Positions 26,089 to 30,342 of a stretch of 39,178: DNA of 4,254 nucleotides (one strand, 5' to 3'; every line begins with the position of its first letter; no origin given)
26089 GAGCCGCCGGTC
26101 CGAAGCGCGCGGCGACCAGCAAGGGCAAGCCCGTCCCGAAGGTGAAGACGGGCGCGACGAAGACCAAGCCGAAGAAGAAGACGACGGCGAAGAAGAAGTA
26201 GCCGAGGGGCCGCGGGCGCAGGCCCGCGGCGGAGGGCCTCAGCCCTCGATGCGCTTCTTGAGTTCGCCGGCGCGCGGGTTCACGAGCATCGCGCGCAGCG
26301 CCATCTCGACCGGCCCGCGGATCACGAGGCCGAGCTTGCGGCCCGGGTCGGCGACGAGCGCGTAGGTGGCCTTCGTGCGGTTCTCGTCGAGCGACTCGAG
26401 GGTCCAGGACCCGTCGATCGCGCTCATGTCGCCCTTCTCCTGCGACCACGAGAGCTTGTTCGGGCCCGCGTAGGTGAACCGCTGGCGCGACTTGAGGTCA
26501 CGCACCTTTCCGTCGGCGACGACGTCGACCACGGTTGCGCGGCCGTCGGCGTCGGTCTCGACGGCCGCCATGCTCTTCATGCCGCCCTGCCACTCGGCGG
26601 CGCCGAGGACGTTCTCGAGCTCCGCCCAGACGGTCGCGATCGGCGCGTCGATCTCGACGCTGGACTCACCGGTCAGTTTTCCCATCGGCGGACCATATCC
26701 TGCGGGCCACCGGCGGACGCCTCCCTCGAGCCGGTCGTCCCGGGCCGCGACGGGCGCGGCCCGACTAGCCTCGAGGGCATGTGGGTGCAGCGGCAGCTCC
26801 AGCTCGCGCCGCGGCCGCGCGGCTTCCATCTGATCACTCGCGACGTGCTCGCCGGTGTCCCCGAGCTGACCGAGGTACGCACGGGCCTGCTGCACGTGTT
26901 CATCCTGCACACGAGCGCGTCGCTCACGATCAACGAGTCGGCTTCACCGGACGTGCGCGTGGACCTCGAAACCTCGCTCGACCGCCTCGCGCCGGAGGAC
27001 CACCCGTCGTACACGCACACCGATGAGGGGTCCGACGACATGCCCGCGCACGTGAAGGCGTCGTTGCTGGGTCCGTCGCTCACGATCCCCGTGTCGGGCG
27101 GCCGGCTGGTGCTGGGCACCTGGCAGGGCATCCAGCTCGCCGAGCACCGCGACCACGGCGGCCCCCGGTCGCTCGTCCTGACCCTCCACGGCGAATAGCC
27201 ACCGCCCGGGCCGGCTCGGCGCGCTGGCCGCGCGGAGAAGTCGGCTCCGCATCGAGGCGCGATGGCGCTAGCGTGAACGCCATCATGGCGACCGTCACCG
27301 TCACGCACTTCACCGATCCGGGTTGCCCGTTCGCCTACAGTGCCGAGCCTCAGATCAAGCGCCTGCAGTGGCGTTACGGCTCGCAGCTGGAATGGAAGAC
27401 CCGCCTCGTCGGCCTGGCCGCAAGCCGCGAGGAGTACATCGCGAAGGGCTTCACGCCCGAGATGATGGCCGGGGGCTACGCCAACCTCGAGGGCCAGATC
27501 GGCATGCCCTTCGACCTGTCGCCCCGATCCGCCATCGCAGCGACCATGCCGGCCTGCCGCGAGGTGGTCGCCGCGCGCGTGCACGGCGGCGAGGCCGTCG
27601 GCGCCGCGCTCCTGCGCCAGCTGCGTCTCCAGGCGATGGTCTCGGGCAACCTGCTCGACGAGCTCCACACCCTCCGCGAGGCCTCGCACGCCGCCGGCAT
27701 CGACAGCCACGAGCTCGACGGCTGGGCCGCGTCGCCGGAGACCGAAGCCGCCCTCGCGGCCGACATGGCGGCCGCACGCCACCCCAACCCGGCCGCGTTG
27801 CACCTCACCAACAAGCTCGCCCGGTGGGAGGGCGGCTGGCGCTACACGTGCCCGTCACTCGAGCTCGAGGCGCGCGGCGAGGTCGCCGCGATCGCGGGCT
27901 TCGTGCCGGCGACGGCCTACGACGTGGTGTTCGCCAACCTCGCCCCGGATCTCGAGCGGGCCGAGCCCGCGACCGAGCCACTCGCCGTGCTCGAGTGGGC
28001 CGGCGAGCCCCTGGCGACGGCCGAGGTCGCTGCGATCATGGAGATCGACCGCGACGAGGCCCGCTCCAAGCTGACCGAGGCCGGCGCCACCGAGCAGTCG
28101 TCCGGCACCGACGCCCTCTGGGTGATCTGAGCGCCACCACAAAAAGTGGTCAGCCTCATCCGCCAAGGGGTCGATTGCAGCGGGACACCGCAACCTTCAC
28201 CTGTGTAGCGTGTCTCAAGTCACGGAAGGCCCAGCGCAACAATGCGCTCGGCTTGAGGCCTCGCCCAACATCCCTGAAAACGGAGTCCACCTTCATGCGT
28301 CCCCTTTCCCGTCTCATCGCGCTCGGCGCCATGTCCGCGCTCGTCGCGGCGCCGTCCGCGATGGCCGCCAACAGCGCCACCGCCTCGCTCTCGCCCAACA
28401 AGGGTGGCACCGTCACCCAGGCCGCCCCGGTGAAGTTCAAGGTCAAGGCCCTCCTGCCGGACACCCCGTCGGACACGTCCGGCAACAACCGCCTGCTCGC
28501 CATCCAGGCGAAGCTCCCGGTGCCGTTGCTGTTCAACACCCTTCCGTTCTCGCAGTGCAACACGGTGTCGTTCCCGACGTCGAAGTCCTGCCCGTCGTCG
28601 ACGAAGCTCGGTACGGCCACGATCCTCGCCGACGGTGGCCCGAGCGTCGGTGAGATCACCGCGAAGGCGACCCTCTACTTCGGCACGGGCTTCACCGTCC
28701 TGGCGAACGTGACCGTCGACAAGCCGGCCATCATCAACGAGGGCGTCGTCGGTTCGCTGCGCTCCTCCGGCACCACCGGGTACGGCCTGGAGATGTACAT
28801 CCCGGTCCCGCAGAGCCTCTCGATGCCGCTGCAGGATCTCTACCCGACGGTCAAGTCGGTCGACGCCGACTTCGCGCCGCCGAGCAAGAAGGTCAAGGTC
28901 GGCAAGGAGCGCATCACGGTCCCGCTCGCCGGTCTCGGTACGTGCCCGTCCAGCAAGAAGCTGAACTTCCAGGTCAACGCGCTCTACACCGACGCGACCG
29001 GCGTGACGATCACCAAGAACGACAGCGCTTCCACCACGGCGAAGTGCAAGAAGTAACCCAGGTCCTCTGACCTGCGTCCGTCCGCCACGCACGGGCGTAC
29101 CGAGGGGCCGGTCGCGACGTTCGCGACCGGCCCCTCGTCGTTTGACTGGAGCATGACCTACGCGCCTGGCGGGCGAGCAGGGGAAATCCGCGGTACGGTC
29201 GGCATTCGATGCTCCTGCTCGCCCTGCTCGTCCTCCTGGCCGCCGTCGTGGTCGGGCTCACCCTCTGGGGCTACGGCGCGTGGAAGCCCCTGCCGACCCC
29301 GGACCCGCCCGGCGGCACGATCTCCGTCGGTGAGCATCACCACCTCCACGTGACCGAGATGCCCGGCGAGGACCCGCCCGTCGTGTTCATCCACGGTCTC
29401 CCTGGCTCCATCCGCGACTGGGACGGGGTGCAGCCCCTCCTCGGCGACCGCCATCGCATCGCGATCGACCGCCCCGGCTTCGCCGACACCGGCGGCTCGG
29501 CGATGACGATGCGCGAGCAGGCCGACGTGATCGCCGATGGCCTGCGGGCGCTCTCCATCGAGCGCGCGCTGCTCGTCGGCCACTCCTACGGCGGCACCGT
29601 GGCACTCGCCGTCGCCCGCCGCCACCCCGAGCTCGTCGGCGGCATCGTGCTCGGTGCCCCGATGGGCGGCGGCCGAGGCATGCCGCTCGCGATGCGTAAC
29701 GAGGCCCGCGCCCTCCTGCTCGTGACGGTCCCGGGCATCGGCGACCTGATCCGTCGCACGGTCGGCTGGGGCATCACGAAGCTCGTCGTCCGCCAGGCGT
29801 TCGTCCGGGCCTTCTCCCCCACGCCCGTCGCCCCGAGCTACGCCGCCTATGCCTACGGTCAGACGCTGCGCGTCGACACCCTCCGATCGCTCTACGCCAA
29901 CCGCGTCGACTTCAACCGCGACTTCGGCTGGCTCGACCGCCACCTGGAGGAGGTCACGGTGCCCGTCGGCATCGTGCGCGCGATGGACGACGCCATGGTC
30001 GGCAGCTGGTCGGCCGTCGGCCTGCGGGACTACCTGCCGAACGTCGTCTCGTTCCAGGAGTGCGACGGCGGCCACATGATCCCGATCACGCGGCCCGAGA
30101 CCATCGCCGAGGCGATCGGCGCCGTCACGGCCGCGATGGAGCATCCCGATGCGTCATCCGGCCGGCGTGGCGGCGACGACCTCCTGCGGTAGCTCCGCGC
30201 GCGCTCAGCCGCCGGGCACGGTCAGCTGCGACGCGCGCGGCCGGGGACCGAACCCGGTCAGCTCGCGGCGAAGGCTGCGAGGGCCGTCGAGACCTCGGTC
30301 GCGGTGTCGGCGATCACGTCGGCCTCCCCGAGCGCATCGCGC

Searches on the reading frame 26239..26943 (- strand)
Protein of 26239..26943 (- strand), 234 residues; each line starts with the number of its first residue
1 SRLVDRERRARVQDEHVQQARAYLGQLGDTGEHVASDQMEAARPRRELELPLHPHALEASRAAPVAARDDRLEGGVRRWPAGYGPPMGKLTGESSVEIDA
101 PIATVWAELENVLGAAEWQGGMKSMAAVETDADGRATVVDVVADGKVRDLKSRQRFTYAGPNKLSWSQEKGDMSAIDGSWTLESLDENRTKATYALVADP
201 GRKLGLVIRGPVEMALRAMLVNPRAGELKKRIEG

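Call 73: search_protein_families(library=pfam, proteins=[window:26239-26943:-], max_evalue=0.0001)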
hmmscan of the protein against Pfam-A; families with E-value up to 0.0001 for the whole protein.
window:26239-26943:- (234 aa): 2 families
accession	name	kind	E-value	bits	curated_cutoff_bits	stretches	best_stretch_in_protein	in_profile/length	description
PF03364.25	Polyketide_cyc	-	6e-08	33.4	23.4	1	98-220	1-121/126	Polyketide cyclase / dehydrase and lipid transport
PF10604.15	Polyketide_cyc2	-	7.1e-07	30.1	27.4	1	93-221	5-135/142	Polyketide cyclase / dehydrase and lipid transport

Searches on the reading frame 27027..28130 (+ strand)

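Call 73: search_protein_families(library=pfam, proteins=[window:27027-28130:+], max_evalue=0.0001)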
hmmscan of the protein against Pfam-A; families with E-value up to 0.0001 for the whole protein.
window:27027-28130:+ (367 aa): 2 families
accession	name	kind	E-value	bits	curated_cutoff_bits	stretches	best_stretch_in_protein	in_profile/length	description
PF13743.12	Thioredoxin_5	-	8.8e-08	32.5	27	1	95-251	3-151/186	Thioredoxin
PF01323.26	DSBA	-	8.3e-07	29.4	25.6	1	91-252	1-161/191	DSBA-like thioredoxin domain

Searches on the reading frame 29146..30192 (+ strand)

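Call 73: search_protein_families(library=pfam, proteins=[window:29146-30192:+], max_evalue=0.0001)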
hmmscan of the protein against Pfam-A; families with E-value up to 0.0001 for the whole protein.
window:29146-30192:+ (348 aa): 4 families
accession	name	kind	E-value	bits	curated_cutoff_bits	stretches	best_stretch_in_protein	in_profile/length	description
PF00561.26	Abhydrolase_1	-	1.6e-20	74.3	25.8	1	77-316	1-244/245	alpha/beta hydrolase fold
PF12697.13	Abhydrolase_6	-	2.6e-20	74.5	26.3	1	79-323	1-217/217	Alpha/beta hydrolase family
PF12146.15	Hydrolase_4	-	5.4e-07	29.6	27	1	103-183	33-123/239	Serine aminopeptidase, S33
PF07819.20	PGAP1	-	4.7e-05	23.7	24.3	0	138-157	90-109/233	PGAP1-like alpha/beta domain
